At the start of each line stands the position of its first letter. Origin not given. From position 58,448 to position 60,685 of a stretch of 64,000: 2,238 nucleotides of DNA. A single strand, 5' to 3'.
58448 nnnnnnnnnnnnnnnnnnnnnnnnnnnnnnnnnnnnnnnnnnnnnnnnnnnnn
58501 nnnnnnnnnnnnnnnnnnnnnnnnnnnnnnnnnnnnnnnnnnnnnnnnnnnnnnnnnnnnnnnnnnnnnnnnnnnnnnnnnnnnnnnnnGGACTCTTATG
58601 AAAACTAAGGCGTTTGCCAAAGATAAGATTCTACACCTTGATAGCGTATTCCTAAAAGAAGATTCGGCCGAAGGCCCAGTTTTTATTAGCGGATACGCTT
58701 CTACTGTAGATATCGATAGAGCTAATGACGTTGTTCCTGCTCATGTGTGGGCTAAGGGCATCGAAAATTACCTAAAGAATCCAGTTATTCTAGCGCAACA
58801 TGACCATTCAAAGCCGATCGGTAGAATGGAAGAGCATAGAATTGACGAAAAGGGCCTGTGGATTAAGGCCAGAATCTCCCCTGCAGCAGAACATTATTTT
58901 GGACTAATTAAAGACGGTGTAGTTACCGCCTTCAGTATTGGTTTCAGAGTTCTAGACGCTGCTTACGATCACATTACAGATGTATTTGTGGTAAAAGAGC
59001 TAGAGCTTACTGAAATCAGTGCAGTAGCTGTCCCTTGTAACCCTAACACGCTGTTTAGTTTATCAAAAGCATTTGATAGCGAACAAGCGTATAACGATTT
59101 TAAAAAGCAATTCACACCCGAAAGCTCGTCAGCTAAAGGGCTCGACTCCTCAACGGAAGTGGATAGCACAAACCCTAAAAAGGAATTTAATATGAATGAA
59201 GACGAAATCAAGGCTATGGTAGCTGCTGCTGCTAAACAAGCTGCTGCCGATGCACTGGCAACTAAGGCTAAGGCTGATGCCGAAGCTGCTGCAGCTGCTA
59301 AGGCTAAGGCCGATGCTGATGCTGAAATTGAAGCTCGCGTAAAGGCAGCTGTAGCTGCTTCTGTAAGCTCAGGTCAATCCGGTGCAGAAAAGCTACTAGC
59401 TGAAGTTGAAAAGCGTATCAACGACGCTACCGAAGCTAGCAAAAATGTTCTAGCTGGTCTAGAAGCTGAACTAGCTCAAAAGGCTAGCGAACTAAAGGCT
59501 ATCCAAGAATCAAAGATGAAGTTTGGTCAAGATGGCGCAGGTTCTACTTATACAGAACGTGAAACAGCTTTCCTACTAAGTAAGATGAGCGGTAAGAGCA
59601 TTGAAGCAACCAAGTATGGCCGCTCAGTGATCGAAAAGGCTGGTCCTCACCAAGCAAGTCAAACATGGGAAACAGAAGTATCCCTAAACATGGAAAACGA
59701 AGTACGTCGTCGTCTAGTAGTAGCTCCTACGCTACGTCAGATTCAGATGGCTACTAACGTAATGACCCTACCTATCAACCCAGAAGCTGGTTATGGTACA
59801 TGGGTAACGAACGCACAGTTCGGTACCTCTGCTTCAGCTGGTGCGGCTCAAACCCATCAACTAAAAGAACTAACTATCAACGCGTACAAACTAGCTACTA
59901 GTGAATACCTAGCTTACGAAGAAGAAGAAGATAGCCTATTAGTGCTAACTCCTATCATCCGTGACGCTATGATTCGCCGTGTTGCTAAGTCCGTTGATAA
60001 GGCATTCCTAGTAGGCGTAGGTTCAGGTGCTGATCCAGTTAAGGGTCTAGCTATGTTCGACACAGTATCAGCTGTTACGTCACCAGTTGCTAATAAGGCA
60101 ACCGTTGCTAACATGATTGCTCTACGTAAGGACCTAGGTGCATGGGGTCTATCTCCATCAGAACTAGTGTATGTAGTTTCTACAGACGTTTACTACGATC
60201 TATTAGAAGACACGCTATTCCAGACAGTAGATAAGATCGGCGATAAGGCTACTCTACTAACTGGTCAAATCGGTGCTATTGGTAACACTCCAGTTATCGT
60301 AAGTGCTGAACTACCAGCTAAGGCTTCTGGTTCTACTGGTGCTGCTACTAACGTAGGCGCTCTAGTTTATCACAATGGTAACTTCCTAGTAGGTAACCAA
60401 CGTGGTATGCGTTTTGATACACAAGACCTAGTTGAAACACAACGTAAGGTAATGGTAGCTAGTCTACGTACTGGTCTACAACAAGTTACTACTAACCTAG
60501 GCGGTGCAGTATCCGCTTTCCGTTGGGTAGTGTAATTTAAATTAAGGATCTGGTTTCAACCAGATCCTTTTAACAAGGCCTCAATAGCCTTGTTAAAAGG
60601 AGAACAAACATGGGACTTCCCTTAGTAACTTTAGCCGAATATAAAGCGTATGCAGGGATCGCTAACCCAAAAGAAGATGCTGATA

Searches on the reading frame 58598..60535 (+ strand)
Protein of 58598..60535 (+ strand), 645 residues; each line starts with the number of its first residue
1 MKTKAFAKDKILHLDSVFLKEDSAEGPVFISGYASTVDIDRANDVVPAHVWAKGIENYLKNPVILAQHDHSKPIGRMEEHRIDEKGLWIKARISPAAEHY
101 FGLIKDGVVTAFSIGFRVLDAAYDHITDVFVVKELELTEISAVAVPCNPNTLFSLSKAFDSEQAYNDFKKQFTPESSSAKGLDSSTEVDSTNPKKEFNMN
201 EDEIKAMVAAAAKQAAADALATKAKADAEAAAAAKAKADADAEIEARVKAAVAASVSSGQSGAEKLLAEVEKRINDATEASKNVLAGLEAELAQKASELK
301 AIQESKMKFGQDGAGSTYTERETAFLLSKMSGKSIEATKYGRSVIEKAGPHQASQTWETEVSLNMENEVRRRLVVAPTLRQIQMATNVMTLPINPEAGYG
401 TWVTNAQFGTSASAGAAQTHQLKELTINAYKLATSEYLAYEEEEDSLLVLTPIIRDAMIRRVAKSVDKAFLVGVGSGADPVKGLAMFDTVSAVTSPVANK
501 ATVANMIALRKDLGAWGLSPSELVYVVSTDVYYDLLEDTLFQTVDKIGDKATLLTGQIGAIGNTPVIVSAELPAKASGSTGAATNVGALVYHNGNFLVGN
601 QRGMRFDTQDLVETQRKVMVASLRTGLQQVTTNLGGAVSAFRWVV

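Call 10: search_protein_families(library=phrogs, proteins=[window:58598-60535:+], max_evalue=0.001)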
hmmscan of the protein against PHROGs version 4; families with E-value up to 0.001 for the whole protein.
window:58598-60535:+ (645 aa): 11 families
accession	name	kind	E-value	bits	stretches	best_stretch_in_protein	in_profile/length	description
phrog_80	-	head and packaging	6.8e-37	128.9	1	3-294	211-518/607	head maturation protease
phrog_617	-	head and packaging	2.5e-36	126.8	1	30-574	28-560/626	major head protein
phrog_11321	-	unknown function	4.3e-13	50.4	1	55-330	26-307/327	-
phrog_267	-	head and packaging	5.4e-13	49.8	1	423-633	104-318/410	major head protein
phrog_4523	-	head and packaging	2.4e-12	47.4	1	64-326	74-306/644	major head and protease protein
phrog_9427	-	head and packaging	3.5e-11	43.9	1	29-169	30-182/453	head maturation protease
phrog_3244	-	head and packaging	1.8e-09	38.8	1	60-245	69-265/326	head maturation protease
phrog_13042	-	head and packaging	6.7e-07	29.7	1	66-240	71-249/386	major head protein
phrog_37668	-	head and packaging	3.6e-06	27.4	1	83-148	88-158/313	head maturation protease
phrog_1028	-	head and packaging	1.1e-05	26.1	0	21-93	34-107/591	head maturation protease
phrog_1357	-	head and packaging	0.00019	21.5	1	524-583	211-271/356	major head protein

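Call 11: search_dna_similar(query=window:58598-60535:+, collection=phages, mode=protein, max_rows=15)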
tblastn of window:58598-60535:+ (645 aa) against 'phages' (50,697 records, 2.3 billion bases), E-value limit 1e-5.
Records with a match: 1142; places in all: 1146; records where one place covers at least 80% of the query: 359.
Best place of each record, by identity: <60% 1142.
By first word of the organism name: Vibrio 361; Salmonella 277; Escherichia 144; Klebsiella 87; Stx1a-converting 34; Moraxella 31; Streptococcus 21; Stx2c-converting 17; Bacteriophage 16; Enterobacteria 15; and 40 more.
By host as written in the record: - 423; Escherichia coli 50; Salmonella enterica subsp. enterica serovar Enteritidis PT1 39; Vibrio harveyi BAA-1116 36; Klebsiella pneumoniae 31; Moraxella catarrhalis 31; Salmonella sp. 25; Salmonella enterica 24; and 222 more.
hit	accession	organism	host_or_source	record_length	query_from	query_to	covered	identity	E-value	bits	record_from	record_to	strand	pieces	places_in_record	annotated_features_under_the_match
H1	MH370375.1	Salmonella phage S124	Salmonella enterica serotype Derby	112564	12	639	82%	36.5%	6e-42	321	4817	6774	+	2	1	major capsid protein | capsid and scaffold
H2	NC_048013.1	Salmonella phage S124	Salmonella enterica serotype Derby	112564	12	639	82%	36.5%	6e-42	321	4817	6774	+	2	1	major head protein | head maturation protease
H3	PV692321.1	Salmonella phage INF11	Salmonella sp. 10-481A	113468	12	639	82%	36.5%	2e-41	321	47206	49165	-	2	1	peptidase (x2) | hypothetical protein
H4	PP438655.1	Salmonella phage 1586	Salmonella enterica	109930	12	639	82%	36.5%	7e-42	321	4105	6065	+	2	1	capsid protein | capsid and scafflod protein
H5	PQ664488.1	Obesumbacterium phage Ob_P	Obesumbacterium proteus LE8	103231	12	639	82%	36.5%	1e-41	320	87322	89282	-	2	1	hypothetical protein (x2)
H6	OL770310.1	Escherichia phage PSa2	Enterobacteriaceae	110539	12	639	82%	36.5%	1e-41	320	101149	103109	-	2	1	major capsid protein | capsid and scaffold protein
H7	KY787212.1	Salmonella phage BSP22A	Salmonella enterica serovar typhimurium ...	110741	12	639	82%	36.5%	1e-41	320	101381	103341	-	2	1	major head protein precursor | putative prohead protease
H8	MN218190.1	Salmonella phage 9-29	Salmonella enterica subsp. enterica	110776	12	639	82%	36.5%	1e-41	320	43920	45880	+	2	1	major head protein precursor | putative prohead protease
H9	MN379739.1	Salmonella phage 1-19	Salmonella enterica subsp. enterica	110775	12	639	82%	36.5%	1e-41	320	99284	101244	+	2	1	major head protein precursor | putative prohead protease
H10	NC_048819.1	Salmonella phage 1-19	Salmonella enterica subsp. enterica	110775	12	639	82%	36.5%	1e-41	320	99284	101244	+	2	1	major head protein | head maturation protease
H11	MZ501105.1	Escherichia phage SuperGirl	Escherichia coli K-12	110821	12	639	82%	36.5%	1e-41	320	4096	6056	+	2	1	major capsid protein | prohead protease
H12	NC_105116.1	Escherichia phage SuperGirl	Escherichia coli K-12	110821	12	639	82%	36.5%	1e-41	320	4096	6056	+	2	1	major capsid protein | prohead protease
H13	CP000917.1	Escherichia phage Eps7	Escherichia coli, Salmonella ...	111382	12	639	82%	36.5%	1e-41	320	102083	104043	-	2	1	major head protein precursor | probable prohead protease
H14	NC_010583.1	Escherichia phage Eps7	Escherichia coli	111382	12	639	82%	36.5%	1e-41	320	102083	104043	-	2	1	major head protein | head maturation protease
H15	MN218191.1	Salmonella phage 1-29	Salmonella enterica subsp. enterica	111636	12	639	82%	36.5%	1e-41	320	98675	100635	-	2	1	major head protein precursor | putative prohead protease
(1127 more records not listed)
